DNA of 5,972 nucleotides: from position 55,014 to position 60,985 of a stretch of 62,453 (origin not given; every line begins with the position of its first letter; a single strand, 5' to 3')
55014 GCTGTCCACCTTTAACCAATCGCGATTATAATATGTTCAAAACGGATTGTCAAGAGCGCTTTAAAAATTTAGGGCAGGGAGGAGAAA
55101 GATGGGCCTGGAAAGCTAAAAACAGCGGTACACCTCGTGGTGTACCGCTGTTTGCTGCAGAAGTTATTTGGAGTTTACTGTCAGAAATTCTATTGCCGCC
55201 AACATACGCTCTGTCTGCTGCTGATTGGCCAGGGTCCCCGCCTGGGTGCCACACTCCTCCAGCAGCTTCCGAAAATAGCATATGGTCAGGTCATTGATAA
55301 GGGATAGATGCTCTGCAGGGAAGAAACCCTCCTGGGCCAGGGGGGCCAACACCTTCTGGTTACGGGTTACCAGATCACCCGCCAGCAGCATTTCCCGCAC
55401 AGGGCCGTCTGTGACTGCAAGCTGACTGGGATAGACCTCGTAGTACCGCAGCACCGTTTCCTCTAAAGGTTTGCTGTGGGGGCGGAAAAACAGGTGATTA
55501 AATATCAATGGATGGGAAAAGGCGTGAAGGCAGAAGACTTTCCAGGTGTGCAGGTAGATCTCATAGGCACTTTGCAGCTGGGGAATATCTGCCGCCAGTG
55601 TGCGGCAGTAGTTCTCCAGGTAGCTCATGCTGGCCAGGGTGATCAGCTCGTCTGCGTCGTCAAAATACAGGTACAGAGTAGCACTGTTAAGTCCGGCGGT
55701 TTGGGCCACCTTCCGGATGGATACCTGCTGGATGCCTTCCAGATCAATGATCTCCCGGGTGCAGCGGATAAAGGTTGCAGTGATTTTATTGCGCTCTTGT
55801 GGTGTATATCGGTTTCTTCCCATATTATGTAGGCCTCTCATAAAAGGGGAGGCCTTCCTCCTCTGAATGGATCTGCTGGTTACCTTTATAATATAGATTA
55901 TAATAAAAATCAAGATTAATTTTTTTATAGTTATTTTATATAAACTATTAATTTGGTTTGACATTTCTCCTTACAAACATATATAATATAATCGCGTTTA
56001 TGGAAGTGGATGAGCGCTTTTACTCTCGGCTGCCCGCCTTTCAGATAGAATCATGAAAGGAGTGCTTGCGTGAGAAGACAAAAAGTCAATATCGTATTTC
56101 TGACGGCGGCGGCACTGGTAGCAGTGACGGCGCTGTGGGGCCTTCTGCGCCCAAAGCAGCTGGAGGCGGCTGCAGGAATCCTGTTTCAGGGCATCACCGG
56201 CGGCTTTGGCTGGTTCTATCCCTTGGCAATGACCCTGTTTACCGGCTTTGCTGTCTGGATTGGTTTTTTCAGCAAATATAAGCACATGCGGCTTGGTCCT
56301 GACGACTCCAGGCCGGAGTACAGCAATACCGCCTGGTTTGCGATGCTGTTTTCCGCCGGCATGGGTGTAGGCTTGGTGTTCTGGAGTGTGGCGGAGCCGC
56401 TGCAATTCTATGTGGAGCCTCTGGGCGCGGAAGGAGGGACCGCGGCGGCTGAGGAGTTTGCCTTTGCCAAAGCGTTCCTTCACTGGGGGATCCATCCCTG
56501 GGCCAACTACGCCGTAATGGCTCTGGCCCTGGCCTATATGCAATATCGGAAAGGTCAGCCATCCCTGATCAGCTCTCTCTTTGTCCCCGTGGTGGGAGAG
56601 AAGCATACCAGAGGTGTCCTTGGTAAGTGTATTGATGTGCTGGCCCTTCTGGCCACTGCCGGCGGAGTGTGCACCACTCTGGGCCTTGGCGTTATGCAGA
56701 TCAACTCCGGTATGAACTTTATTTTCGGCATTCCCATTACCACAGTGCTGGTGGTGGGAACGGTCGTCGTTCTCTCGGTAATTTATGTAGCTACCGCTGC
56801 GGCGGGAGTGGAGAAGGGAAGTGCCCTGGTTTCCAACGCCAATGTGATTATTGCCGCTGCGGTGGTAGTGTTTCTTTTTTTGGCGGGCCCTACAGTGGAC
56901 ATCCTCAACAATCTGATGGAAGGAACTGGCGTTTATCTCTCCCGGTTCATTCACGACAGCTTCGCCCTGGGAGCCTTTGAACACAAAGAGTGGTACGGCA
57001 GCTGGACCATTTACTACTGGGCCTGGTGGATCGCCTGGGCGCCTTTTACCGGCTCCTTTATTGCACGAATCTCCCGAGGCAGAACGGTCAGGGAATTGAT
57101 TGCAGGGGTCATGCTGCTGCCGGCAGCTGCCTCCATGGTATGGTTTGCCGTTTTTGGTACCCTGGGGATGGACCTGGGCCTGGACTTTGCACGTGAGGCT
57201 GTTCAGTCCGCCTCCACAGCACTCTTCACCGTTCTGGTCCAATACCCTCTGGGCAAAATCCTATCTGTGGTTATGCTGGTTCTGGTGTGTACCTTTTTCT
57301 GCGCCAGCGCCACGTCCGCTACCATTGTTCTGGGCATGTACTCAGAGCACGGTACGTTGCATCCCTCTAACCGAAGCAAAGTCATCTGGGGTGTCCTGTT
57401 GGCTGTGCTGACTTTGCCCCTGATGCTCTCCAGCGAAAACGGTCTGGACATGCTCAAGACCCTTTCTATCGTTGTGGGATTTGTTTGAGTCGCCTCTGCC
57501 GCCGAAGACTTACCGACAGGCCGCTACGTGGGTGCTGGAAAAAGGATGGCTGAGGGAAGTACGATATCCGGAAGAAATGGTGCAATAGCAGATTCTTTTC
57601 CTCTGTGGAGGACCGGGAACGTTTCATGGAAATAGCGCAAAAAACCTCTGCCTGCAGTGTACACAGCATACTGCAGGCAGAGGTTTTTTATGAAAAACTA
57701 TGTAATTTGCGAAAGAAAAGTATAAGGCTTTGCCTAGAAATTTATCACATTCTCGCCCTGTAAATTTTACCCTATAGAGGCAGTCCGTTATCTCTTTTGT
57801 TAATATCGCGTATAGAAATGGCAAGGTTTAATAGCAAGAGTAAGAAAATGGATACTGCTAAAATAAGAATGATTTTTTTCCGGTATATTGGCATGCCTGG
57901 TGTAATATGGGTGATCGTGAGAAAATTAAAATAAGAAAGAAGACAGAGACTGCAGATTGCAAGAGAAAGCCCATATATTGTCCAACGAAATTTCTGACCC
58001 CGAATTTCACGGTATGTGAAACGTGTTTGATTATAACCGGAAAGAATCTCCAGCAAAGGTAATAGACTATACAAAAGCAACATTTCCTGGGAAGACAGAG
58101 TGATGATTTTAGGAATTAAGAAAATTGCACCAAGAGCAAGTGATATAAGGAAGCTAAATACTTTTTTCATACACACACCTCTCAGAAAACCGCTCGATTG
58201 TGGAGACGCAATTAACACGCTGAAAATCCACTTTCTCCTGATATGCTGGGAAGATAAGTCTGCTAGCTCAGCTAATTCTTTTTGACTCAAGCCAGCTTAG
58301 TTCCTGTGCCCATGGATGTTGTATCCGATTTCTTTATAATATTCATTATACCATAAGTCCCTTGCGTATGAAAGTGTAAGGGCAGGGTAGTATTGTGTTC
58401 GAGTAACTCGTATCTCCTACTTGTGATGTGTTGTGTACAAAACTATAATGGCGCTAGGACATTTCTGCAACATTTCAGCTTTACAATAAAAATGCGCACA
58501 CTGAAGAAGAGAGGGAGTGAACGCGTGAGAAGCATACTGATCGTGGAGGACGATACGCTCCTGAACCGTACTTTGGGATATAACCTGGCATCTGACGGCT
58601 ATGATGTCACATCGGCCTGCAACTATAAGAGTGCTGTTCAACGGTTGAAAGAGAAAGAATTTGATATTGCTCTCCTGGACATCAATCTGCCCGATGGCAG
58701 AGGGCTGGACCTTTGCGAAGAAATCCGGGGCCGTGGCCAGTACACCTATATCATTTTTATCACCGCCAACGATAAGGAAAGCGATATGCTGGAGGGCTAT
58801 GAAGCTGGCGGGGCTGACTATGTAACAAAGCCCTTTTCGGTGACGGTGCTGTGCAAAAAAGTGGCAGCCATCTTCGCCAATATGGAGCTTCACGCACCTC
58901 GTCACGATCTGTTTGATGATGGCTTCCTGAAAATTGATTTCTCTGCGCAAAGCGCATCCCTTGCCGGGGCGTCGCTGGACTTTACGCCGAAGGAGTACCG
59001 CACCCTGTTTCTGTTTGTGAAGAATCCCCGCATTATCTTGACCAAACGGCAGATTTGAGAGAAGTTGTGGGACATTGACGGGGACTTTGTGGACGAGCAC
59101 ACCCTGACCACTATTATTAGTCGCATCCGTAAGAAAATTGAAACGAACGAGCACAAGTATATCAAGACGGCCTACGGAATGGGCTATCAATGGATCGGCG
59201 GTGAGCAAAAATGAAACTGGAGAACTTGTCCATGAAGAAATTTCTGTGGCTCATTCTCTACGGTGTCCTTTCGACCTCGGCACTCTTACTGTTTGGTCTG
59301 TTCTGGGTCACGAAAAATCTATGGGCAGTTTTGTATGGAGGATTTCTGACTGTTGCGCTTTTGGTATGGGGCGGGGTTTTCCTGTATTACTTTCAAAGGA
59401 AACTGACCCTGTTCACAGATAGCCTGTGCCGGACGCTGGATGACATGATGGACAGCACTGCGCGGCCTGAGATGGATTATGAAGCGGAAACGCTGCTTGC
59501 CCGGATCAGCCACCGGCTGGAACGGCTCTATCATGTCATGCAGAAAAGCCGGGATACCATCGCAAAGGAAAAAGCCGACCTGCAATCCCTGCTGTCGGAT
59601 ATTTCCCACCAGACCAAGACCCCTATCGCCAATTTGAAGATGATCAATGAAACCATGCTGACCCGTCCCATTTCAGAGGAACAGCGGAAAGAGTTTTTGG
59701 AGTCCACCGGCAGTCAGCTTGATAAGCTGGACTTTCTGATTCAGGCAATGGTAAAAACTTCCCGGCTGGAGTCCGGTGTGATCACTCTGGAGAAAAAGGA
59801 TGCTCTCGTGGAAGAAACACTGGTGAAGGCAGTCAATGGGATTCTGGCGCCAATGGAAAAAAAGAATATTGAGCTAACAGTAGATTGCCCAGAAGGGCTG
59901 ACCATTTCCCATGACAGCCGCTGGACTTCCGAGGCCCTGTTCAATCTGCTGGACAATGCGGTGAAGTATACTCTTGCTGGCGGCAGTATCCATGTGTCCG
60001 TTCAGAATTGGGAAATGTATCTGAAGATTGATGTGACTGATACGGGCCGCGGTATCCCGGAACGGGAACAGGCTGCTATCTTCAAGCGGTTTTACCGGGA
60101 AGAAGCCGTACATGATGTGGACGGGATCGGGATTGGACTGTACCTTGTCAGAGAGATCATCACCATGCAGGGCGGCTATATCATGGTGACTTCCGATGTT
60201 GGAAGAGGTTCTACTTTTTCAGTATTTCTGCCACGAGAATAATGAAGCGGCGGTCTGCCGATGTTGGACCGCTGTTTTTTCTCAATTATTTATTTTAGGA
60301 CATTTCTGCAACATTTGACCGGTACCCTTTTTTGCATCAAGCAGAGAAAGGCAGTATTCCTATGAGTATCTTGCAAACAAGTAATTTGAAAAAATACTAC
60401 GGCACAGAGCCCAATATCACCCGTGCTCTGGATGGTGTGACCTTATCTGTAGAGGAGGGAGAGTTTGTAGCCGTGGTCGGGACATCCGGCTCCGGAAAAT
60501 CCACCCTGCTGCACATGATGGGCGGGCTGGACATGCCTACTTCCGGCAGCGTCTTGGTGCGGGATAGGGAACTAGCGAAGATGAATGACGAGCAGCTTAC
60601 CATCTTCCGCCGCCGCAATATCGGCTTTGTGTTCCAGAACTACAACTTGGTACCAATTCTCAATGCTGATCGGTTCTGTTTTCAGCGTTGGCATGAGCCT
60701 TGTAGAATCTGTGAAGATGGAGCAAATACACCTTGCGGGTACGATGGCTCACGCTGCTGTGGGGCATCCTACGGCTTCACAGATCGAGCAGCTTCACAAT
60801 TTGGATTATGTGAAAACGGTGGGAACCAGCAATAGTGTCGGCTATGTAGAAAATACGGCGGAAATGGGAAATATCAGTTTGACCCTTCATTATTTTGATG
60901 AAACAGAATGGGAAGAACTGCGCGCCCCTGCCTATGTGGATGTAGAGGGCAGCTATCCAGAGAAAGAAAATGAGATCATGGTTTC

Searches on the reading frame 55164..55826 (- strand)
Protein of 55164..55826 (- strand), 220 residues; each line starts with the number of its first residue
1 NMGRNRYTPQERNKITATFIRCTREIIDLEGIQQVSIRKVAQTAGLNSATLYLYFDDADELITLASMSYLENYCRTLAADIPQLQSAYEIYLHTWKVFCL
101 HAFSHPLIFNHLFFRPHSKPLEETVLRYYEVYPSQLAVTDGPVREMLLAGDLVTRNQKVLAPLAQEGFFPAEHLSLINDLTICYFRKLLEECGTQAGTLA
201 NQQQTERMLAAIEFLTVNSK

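Call 35: search_protein_families(library=ncbifam, proteins=[window:55164-55826:-], max_evalue=0.001)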
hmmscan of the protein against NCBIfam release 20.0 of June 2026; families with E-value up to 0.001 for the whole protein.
window:55164-55826:- (220 aa): 6 families
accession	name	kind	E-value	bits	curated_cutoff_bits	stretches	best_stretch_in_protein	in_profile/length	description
NF037937.1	septum_RefZ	equivalog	1e-07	32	180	1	25-85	10-70/195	forespore capture DNA-binding protein RefZ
TIGR03384.1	betaine_BetI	equivalog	2.5e-06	27.3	201.3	1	18-83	12-77/189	choline-binding transcriptional repressor BetI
NF001978.0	PRK00767.1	equivalog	5.3e-06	26.3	118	1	19-83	14-78/197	transcriptional regulator BetI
NF053516.1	TranRepPrsAVib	equivalog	8.9e-05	22.4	300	1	17-106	9-94/208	TetR family transcriptional repressor PsrA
NF053878.1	FATransRegFadRBac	equivalog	0.00018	21.4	200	1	21-87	10-76/190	fatty acid metabolism transcriptional regulator FadR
NF010319.1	PRK13756.1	equivalog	0.00083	19.3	265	0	18-92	6-77/199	tetracycline resistance transcriptional repressor TetR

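Call 48: find_encoding_contigs(protein=window:55164-55823:-, flank=3500, max_places=10)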
Protein window:55164-55823:- (219 aa): 22 contigs read that carry it; 10 places shown.
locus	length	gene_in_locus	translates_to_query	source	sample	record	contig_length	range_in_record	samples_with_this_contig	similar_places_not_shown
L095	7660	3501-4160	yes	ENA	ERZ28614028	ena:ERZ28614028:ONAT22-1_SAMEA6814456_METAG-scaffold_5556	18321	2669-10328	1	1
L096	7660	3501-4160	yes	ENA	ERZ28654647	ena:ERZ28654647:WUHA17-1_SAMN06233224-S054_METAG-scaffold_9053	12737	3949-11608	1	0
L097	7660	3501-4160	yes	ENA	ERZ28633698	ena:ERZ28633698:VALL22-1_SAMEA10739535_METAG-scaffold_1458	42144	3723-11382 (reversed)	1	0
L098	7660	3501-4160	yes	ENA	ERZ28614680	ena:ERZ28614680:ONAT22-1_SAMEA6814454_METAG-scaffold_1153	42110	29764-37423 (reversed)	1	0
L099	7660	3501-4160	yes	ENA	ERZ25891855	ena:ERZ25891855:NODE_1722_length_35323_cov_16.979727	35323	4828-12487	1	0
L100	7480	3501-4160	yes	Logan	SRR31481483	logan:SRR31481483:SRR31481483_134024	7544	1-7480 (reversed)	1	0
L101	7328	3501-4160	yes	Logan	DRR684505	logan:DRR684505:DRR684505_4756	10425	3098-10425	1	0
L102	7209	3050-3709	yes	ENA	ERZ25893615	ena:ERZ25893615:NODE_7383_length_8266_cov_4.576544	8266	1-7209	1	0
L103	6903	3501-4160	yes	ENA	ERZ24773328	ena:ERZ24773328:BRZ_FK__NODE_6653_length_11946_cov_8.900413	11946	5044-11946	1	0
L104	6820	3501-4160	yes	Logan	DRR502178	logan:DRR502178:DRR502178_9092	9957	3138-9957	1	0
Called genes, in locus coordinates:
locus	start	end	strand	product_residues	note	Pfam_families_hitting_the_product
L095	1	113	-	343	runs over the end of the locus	PF00512:HisKA, PF02518:HATPase_c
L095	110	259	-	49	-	PF00486:Trans_reg_C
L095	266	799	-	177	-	PF00072:Response_reg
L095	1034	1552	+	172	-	-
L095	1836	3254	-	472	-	PF02028:BCCT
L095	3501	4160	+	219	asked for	PF00440:TetR_N (weak)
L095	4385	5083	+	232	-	PF09338:Gly_reductase, PF07355:GRDB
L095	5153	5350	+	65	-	-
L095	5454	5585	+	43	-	PF04723:GRDA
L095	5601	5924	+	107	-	PF04723:GRDA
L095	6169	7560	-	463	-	PF01554:MatE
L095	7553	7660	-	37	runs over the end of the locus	-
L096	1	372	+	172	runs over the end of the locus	-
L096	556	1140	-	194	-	PF12952:DUF3841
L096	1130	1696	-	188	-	PF12952:DUF3841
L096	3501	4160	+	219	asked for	PF00440:TetR_N (weak)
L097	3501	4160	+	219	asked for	PF00440:TetR_N (weak)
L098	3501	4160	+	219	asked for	PF00440:TetR_N (weak)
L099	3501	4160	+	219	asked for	PF00440:TetR_N (weak)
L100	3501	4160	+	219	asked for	PF00440:TetR_N (weak)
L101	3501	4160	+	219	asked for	PF00440:TetR_N (weak)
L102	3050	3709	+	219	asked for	PF00440:TetR_N (weak)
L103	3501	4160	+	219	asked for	PF00440:TetR_N (weak)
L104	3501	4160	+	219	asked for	PF00440:TetR_N (weak)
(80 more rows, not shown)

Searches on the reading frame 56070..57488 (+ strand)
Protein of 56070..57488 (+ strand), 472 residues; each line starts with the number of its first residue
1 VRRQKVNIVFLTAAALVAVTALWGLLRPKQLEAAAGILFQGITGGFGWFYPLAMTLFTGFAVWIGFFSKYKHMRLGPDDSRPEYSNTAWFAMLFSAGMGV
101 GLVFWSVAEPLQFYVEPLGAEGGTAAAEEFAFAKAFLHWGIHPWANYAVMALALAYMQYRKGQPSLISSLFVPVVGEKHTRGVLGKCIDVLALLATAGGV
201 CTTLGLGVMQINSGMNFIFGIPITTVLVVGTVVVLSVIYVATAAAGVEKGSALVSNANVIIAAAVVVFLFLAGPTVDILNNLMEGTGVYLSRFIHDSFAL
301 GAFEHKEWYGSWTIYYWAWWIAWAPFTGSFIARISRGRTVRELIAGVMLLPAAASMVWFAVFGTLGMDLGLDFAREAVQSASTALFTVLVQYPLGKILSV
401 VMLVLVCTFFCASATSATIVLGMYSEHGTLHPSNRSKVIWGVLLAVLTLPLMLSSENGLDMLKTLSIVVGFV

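Call 35: search_protein_families(library=ncbifam, proteins=[window:56070-57488:+], max_evalue=0.001)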
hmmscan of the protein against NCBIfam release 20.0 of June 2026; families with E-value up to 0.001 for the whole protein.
window:56070-57488:+ (472 aa): 5 families
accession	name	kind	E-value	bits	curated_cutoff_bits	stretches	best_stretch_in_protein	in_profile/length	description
NF047988.1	betaine_BCCT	equivalog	2.7e-163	544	650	1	9-471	2-464/483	glycine betaine uptake BCCT transporter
TIGR00842.1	bcct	subfamily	2.4e-130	435.3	407.55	1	47-471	1-432/452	BCCT family transporter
NF007399.1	PRK09928.1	subfamily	5e-107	358.6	695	1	5-471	10-481/675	choline BCCT transporter BetT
NF002887.1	PRK03356.1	equivalog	1.8e-66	224.9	541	1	8-469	12-477/497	L-carnitine/gamma-butyrobetaine antiporter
NF007412.0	PRK09950.1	equivalog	4.9e-58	197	647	1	10-468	11-476/536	BCCT family transporter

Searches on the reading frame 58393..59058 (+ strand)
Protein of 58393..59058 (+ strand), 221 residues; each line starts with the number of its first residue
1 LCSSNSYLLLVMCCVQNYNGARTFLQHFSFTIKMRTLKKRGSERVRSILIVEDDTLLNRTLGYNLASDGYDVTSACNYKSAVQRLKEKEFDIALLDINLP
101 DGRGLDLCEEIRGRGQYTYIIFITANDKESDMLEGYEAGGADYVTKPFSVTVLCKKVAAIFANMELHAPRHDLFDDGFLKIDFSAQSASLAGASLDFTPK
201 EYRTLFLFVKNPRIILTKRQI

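Call 61: search_protein_families(library=pfam, proteins=[window:58393-59058:+], max_evalue=0.0001)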
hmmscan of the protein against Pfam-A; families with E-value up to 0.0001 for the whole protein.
window:58393-59058:+ (221 aa): 1 family
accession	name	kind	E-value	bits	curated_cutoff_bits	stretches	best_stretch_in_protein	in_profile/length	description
PF00072.30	Response_reg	-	1.7e-27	96.2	30.2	1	48-157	1-110/111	Response regulator receiver domain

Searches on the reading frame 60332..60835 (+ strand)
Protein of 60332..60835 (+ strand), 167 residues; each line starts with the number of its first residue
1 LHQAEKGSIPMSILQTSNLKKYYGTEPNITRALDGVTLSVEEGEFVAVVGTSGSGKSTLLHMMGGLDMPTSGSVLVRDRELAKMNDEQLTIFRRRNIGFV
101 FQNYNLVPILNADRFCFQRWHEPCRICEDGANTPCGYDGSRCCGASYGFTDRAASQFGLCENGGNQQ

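Call 61: search_protein_families(library=pfam, proteins=[window:60332-60835:+], max_evalue=0.0001)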
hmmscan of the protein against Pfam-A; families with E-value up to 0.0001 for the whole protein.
window:60332-60835:+ (167 aa): 1 family
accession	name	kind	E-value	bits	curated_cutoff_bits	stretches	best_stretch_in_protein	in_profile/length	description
PF00005.33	ABC_tran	-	1e-16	62.2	25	1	33-113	1-77/137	ABC transporter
